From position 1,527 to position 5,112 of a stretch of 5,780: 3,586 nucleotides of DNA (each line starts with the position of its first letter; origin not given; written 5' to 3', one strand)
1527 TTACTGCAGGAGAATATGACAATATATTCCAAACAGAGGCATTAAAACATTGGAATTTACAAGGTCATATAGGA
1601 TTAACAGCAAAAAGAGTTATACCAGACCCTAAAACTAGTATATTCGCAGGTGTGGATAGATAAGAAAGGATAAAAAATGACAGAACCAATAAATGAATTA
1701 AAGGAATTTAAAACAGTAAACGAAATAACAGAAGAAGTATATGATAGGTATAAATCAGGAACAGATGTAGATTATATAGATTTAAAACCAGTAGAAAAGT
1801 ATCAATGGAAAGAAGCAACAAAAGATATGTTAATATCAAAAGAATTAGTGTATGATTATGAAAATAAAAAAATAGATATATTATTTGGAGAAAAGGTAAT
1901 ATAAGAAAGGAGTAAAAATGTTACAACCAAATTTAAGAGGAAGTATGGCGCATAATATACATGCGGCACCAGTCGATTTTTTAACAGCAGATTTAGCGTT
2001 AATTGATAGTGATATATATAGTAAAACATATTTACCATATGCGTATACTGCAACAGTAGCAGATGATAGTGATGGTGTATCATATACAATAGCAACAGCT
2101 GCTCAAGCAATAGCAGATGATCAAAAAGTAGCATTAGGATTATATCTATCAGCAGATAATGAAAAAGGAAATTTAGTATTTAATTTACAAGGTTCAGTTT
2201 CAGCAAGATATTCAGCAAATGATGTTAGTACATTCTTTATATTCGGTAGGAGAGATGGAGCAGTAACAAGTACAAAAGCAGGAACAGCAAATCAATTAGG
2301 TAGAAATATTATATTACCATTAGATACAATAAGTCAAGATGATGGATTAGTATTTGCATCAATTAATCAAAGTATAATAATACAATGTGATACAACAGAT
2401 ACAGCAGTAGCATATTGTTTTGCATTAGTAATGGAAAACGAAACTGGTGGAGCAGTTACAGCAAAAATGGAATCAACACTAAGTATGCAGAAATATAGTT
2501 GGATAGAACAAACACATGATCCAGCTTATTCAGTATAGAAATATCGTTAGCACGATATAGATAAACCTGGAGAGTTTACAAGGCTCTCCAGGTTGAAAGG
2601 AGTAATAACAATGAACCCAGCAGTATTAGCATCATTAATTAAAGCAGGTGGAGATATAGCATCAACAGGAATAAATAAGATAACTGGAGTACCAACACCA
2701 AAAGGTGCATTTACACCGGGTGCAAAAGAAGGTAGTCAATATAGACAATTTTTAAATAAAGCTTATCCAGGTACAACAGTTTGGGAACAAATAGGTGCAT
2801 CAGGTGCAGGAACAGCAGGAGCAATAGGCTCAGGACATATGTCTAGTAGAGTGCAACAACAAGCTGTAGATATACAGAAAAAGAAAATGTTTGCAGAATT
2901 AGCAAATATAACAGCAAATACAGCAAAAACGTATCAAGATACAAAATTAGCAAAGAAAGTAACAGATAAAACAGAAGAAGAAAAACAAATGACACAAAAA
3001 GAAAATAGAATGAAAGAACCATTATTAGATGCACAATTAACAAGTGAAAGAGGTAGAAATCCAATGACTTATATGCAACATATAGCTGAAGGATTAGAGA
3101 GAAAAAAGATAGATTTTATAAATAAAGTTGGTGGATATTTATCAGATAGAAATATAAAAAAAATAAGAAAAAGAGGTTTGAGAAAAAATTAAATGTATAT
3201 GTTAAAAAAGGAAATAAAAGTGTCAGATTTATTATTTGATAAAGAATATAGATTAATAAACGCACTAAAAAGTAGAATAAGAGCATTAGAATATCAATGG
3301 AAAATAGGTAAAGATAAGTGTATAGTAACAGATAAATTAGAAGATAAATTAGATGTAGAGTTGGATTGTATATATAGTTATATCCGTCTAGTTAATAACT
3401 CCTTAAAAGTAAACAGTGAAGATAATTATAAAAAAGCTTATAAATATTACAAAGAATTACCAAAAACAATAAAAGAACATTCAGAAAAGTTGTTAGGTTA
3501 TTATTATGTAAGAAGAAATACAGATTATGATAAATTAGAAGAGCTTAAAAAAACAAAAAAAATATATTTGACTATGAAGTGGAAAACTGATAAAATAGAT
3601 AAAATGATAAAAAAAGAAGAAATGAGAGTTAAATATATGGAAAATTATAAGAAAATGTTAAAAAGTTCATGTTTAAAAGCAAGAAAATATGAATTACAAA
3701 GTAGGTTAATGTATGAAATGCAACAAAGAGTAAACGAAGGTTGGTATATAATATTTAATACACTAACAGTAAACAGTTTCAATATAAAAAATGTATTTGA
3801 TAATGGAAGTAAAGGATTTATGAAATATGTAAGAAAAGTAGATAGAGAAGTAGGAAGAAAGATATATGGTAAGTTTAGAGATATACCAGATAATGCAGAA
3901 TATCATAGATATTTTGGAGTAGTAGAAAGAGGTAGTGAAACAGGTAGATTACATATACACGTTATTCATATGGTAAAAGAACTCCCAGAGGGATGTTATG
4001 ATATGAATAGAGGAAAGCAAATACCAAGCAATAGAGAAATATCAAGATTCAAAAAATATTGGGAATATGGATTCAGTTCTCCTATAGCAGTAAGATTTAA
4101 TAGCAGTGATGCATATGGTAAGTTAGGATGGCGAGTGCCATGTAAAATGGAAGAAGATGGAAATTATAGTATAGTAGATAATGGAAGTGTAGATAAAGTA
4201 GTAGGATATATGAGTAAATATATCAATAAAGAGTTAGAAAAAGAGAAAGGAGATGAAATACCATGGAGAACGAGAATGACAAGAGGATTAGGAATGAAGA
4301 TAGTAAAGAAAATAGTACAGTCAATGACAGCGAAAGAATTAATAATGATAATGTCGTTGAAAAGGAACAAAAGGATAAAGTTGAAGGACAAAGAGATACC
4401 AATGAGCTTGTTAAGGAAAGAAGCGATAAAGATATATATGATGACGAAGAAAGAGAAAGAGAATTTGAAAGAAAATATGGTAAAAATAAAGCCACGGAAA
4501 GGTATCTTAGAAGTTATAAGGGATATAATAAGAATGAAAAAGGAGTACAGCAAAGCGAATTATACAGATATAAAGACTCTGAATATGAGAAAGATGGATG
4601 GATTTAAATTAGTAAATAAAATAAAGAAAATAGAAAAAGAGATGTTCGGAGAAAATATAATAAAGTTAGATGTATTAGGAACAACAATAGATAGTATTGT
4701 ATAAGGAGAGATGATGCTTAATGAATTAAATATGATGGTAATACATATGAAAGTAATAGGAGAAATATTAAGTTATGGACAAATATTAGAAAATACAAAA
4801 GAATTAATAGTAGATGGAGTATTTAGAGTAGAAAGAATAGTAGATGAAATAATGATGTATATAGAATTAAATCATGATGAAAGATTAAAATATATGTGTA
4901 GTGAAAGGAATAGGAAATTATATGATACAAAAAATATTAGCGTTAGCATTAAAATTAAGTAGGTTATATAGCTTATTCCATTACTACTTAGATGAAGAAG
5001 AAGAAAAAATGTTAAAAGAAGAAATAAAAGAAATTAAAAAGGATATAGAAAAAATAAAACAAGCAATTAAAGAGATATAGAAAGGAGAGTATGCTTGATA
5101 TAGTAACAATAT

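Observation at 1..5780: Complete phiX174-plan microvirus (two scaffolding proteins, J, G-position spike) in a very AT-rich, A-ending-codon genome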

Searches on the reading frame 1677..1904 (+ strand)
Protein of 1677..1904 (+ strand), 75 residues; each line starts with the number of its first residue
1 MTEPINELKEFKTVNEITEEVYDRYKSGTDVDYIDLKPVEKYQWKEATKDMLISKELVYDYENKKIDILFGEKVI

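Call 4: search_protein_families(library=pfam, proteins=[window:1677-1904:+], max_evalue=1)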
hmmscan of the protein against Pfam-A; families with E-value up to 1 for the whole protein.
window:1677-1904:+ (75 aa): 0 families

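Call 5: search_protein_families(library=phrogs, proteins=[window:1677-1904:+], max_evalue=1)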
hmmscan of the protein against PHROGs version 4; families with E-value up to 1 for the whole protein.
window:1677-1904:+ (75 aa): 1 family
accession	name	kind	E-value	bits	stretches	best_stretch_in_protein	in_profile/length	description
phrog_23568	-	unknown function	0.19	12.9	1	30-55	5-31/87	-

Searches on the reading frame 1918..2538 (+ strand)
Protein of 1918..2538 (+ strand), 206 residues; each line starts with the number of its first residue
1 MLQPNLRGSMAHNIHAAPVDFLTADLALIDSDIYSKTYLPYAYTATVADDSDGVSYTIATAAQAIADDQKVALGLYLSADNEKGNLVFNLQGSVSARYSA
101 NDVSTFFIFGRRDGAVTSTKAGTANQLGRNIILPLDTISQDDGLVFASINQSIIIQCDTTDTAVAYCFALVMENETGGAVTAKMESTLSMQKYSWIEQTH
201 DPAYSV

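Call 4: search_protein_families(library=pfam, proteins=[window:1918-2538:+], max_evalue=1)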
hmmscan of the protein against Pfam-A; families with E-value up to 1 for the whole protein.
window:1918-2538:+ (206 aa): 1 family
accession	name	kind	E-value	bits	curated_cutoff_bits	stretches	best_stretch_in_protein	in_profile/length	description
PF19056.6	WD40_2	-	0.14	11.3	22.5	1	7-39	312-344/488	WD40 repeated domain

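Call 5: search_protein_families(library=phrogs, proteins=[window:1918-2538:+], max_evalue=1)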
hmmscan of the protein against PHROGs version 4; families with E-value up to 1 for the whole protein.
window:1918-2538:+ (206 aa): 2 families
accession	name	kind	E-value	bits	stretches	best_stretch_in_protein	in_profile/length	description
phrog_34423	-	unknown function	0.0025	18.6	1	19-104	26-107/202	-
phrog_32076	-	unknown function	0.2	12.9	1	49-128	49-127/139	-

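Call 24: find_homologous_proteins(query=window:1918-2538:+, max_evalue=0.001)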
Query window:1918-2538:+ (206 aa): 4 proteins with E <= 0.001 among 632 candidates.
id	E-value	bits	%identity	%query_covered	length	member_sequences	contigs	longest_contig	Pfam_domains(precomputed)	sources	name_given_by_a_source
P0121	1.7e-128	444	100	100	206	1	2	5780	-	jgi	-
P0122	1.4e-24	105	39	95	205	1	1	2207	-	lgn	-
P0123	6.9e-24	103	50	64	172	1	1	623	-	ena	-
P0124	1.9e-21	95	34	98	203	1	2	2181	-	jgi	-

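Call 34: search_protein_representatives(alignment_id=A1)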
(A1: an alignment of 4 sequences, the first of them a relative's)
Query: 4 sequences, 205 profile positions. Proteins with E-value up to 0.001 (for the whole library): 140; up to 1e-10: 96; up to 1e-30: 50. The best 140 are listed.
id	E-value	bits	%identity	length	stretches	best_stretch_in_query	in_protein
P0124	1.2e-95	334.9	-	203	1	1-205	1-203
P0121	2.6e-89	314.2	-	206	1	1-203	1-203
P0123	4.8e-76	270.9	-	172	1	2-174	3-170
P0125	6.3e-55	202.0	-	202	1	1-205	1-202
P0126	3.8e-54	199.4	-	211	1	1-203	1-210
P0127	4.4e-52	192.7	-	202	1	1-204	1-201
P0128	5.3e-51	189.1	-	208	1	2-205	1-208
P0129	5.2e-49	182.6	-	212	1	2-203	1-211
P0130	7.5e-49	182.1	-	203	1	1-205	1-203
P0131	2.9e-48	180.2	-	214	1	1-203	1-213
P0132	4.2e-48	179.7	-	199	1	1-205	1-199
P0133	8.8e-48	178.6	-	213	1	1-203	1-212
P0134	1.9e-47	177.5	-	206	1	1-203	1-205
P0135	4.8e-47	176.2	-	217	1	2-205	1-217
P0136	5.5e-47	176.0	-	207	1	2-203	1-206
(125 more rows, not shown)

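Call 42: predict_structure(alignment_id=A3)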
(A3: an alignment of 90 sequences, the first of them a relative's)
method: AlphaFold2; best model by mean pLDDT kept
length: 206 residues; sequences in the alignment: 90
mean_pLDDT: 91.8   pTM: 0.88
mean pLDDT of the five models: 91.8, 91.4, 90.9, 90.9, 89.5
residues with pLDDT >= 90: 161; 70-90: 35; 50-70: 10; < 50: 0
segments of 3 or more residues with pLDDT < 50: none
pLDDT, mean of each block of 10 residues (from residue 1): 61 84 97 97 96 93 96 97 93 97 97 95 95 92 95 89 89 97 97 88 77
secondary structure, 60 per line:
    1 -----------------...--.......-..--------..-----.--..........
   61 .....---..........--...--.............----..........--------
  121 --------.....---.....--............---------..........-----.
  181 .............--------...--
elements in order: E18-20 H23-29 E51-65 E69-78 E86-98 E103-112 E129-133 E137-141 E144-155 E165-174 E180-193

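Call 46: fold_search(model_id=the predicted structure, library=pdb)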
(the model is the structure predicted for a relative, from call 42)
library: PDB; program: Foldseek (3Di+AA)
matches with E <= 10: 1679; with E <= 0.001: 15
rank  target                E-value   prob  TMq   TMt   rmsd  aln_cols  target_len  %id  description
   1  2bpa_2                6.6e-09  1.00  0.53  0.61   5.9       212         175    9  ATOMIC STRUCTURE OF SINGLE-STRANDED DNA BACTERIOPHAGE PHIX174 AND ITS FUNCTIONAL IMPLICATIONS (released 1991-12-03)
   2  9k3n_AA               6.6e-09  1.00  0.49  0.55   6.9       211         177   13  The structure of Salmonella phage PJNS002 (released 2025-08-13)
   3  9k3m_AA               2.2e-08  1.00  0.49  0.56   6.6       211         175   11  The structure of Microviridae PJNS001 (released 2025-08-13)
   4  1m06_G                7.6e-08  1.00  0.52  0.56   6.4       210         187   10  Structural Studies of Bacteriophage alpha3 Assembly, X-Ray Crystallography (released 2002-12-25)
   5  1gff_2                2.9e-07  1.00  0.53  0.59   5.7       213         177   12  THE ATOMIC STRUCTURE OF THE DEGRADED PROCAPSID PARTICLE OF THE BACTERIOPHAGE G4: INDUCED STRUCTURAL CHANGES IN THE PRE (released 1996-04-03)
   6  7vrp_C                3.0e-04  0.99  0.30  0.17  10.6       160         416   11  Structure of infectious bursal disease virus Gx strain (released 2022-03-30)
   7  2df7_B                4.8e-04  0.23  0.13  0.08  21.9       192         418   11  Crystal structure of infectious bursal disease virus VP2 subviral particle (released 2006-06-27)
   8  2df7_J                5.1e-04  0.99  0.30  0.17   9.8       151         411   10  Crystal structure of infectious bursal disease virus VP2 subviral particle (released 2006-06-27)
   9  2df7_O                6.5e-04  0.95  0.26  0.15  10.3       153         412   11  Crystal structure of infectious bursal disease virus VP2 subviral particle (released 2006-06-27)
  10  2df7_K                7.2e-04  0.98  0.29  0.17   9.8       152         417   11  Crystal structure of infectious bursal disease virus VP2 subviral particle (released 2006-06-27)
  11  2df7_R                7.2e-04  0.96  0.27  0.16  10.2       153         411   11  Crystal structure of infectious bursal disease virus VP2 subviral particle (released 2006-06-27)
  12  2df7_P                8.1e-04  1.00  0.36  0.21   6.4       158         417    9  Crystal structure of infectious bursal disease virus VP2 subviral particle (released 2006-06-27)
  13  9f4b_F2               8.6e-04  0.66  0.22  0.13  13.7       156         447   10  Pre-assembled baseplate cup of Klebsiella phage KP1 variant vB_Kpn_Lilla1 (released 2025-05-14)
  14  2df7_H                9.1e-04  0.96  0.29  0.17  12.5       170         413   13  Crystal structure of infectious bursal disease virus VP2 subviral particle (released 2006-06-27)
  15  9d8x_C                9.7e-04  0.44  0.21  0.20  16.7       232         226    9  Cryo-EM structure of Human Enterovirus D94 empty particle (released 2025-09-03)
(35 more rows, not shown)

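Call 71: search_dna_similar(query=window:1918-2538:+, collection=phages, mode=protein, max_rows=30, max_evalue=0.01)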
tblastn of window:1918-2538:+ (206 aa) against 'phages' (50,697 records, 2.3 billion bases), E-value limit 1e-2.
Records with a match: 4; places in all: 4; records where one place covers at least 80% of the query: 2.
Best place of each record, by identity: <60% 4.
By first word of the organism name: Eel 3; Microviridae 1.
By host as written in the record: - 4.
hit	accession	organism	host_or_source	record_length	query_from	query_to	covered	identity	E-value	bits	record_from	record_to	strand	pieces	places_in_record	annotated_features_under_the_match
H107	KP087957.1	Eel River basin pequenovirus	cold methane seep sediment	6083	1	203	99%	27.4%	2e-14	77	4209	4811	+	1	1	hypothetical protein (x2)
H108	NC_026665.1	Eel River basin pequenovirus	cold methane seep sediment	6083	1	203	99%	27.4%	2e-14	77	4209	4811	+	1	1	hypothetical protein (x2)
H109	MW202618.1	Microviridae sp.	Manatee Spring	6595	29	174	71%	27.3%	7e-5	49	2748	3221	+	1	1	hypothetical protein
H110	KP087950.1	Eel River basin pequenovirus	cold methane seep sediment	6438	71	203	65%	24.4%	9e-5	48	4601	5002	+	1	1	hypothetical protein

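Call 86: fold_search(model_id=the predicted structure, library=viral)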
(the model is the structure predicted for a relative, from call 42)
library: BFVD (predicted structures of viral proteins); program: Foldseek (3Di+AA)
matches with E <= 10: 1893; with E <= 0.001: 139
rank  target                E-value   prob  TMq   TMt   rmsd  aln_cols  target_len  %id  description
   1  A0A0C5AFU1            6.5e-23  1.00  0.89  0.91   2.4       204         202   26  (no name in the UniProt tables at hand)
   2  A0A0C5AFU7            7.2e-17  1.00  0.86  0.86   5.1       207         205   18  (no name in the UniProt tables at hand)
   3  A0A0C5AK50            6.9e-16  1.00  0.84  0.80   3.5       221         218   18  (no name in the UniProt tables at hand)
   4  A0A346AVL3            8.8e-15  1.00  0.74  0.73   5.2       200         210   18  (no name in the UniProt tables at hand)
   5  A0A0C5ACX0            4.2e-14  1.00  0.83  0.81   3.6       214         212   18  (no name in the UniProt tables at hand)
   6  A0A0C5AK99            8.3e-12  1.00  0.73  0.73   4.6       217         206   16  (no name in the UniProt tables at hand)
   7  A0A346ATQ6            2.5e-11  1.00  0.68  0.71   8.8       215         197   20  (no name in the UniProt tables at hand)
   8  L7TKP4                5.9e-08  1.00  0.52  0.59   6.1       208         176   12  Major spike protein G [Enterobacteria phage ID204 Moscow/ID]
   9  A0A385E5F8            1.7e-07  1.00  0.55  0.52   5.6       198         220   10  (no name in the UniProt tables at hand)
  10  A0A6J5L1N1            2.6e-05  0.98  0.28  0.11  15.8       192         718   12  Uncharacterized protein [uncultured Caudovirales phage]
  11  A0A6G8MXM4            2.9e-05  0.96  0.25  0.12  23.8       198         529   13  Collagen-like triple helix repeat-containing protein [Cedratvirus kamchatka]
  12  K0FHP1                3.3e-05  1.00  0.32  0.14  12.0       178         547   10  Structural polyprotein (Fragment) [Avian infectious bursal disease virus]
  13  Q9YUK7                3.5e-05  1.00  0.30  0.40  12.2       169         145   12  Structural polyprotein (Fragment) [Avian infectious bursal disease virus]
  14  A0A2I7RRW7            4.7e-05  0.97  0.29  0.14  22.2       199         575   11  Tip attachment protein J central straight fiber domain-containing protein [Vibrio phage 1.224.A._10N.261.48.B1]
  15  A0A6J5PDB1            5.3e-05  0.98  0.27  0.14  11.0       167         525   15  Pectate lyase superfamily protein [uncultured Caudovirales phage]
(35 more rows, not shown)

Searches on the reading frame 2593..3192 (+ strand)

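Call 4: search_protein_families(library=pfam, proteins=[window:2593-3192:+], max_evalue=1)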
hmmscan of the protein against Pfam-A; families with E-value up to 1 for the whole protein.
window:2593-3192:+ (199 aa): 2 families
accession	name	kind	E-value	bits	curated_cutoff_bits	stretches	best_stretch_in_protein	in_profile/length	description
PF04687.17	Microvir_H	-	0.00018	21.4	22.7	1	43-191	93-234/310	Microvirus H protein (pilot protein)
PF09141.16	Talin_middle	-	0.03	14.8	25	1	77-126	31-80/161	Talin, middle domain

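Call 5: search_protein_families(library=phrogs, proteins=[window:2593-3192:+], max_evalue=1)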
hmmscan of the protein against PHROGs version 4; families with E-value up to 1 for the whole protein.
window:2593-3192:+ (199 aa): 1 family
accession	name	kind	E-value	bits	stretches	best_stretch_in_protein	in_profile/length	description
phrog_7698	-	lysis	0.02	15.7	1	6-135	101-206/316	endolysin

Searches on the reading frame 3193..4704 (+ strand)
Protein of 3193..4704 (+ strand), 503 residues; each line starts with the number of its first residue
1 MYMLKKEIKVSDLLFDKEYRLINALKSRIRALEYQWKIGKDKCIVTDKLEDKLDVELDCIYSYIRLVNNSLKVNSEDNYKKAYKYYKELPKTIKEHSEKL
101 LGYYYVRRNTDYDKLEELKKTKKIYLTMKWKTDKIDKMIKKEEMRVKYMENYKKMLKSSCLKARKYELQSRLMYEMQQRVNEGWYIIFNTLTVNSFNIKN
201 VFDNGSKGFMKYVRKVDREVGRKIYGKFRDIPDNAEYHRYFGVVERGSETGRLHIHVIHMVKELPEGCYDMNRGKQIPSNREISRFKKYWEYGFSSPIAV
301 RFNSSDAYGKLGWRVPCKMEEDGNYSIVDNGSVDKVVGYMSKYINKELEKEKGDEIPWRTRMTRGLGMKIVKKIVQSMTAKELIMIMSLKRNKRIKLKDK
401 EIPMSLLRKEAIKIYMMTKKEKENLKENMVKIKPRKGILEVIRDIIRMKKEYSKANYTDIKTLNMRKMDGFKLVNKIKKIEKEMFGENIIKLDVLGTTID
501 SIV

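Call 4: search_protein_families(library=pfam, proteins=[window:3193-4704:+], max_evalue=1)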
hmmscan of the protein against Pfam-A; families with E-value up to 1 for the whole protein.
window:3193-4704:+ (503 aa): 3 families
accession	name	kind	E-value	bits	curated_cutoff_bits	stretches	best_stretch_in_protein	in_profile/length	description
PF05840.19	Phage_GPA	-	6.7e-09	35.6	31.4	1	138-349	137-319/321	Bacteriophage replication gene A protein (GPA)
PF23343.2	REP_ORF2-G2P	-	2.7e-06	28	27.8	1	188-347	3-98/99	Replication-associated protein ORF2/G2P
PF00072.30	Response_reg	-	0.33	11.6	30.2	0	463-483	50-70/111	Response regulator receiver domain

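Call 5: search_protein_families(library=phrogs, proteins=[window:3193-4704:+], max_evalue=1)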
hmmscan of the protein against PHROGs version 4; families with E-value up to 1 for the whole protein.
window:3193-4704:+ (503 aa): 2 families
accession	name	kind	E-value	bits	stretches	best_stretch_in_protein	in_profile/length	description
phrog_713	-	DNA, RNA and nucleotide metabolism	2.9e-82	277.8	1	77-493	12-427/432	DNA replication initiation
phrog_8355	-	unknown function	0.053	14.4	1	106-159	29-81/83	-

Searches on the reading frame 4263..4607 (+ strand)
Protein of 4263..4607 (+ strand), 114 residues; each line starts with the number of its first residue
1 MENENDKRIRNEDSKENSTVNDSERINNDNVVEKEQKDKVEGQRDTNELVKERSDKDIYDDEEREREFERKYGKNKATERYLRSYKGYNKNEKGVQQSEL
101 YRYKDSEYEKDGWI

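Call 4: search_protein_families(library=pfam, proteins=[window:4263-4607:+], max_evalue=1)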
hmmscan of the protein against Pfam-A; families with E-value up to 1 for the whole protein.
window:4263-4607:+ (114 aa): 1 family
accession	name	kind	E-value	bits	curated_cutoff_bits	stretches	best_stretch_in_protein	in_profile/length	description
PF02304.21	Phage_B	-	1.4e-05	26.4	27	1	4-113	9-108/109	Scaffold protein B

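Call 5: search_protein_families(library=phrogs, proteins=[window:4263-4607:+], max_evalue=1)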
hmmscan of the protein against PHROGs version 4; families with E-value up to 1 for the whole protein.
window:4263-4607:+ (114 aa): 1 family
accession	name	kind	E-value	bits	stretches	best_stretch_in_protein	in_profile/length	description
phrog_1473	-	head and packaging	2.4e-07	32.4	1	5-113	21-119/120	head morphogenesis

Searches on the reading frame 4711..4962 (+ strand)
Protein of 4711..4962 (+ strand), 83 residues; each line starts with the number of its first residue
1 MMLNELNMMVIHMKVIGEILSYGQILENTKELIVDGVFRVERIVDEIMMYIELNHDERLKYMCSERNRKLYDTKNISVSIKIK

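Call 4: search_protein_families(library=pfam, proteins=[window:4711-4962:+], max_evalue=1)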
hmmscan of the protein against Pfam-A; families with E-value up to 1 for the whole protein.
window:4711-4962:+ (83 aa): 0 families

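Call 5: search_protein_families(library=phrogs, proteins=[window:4711-4962:+], max_evalue=1)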
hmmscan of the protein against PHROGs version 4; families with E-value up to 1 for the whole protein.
window:4711-4962:+ (83 aa): 4 families
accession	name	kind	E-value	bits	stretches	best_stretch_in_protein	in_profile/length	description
phrog_16057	-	other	0.027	14.6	1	21-69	176-224/363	thymidylate kinase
phrog_30953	-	unknown function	0.13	13.2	1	8-61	80-130/135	-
phrog_25787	-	unknown function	0.17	13.1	1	22-80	12-70/104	-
phrog_29273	-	unknown function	0.17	12.9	1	11-62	11-62/66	-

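Call 72: find_homologous_proteins(query=window:4711-4962:+, max_evalue=0.01)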
Query window:4711-4962:+ (83 aa): 1 proteins with E <= 0.01 among 1 candidates.
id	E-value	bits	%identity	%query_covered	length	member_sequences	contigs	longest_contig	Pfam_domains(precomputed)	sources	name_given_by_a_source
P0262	4.6e-44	165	100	99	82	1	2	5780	-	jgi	-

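Call 89: predict_structure(protein=window:4711-4962:+)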
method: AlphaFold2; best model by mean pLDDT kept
length: 83 residues; sequences in the alignment: 1
mean_pLDDT: 46.4   pTM: 0.29
mean pLDDT of the five models: 46.4, 46.2, 39.7, 35.5, 34.6
residues with pLDDT >= 90: 0; 70-90: 0; 50-70: 23; < 50: 60
segments of 3 or more residues with pLDDT < 50: 5-9, 12-14, 23-42, 59-83
pLDDT, mean of each block of 10 residues (from residue 1): 49 48 47 44 53 52 46 38 28
secondary structure, 60 per line:
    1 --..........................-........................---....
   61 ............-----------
elements in order: H3-28 H30-53 H57-72
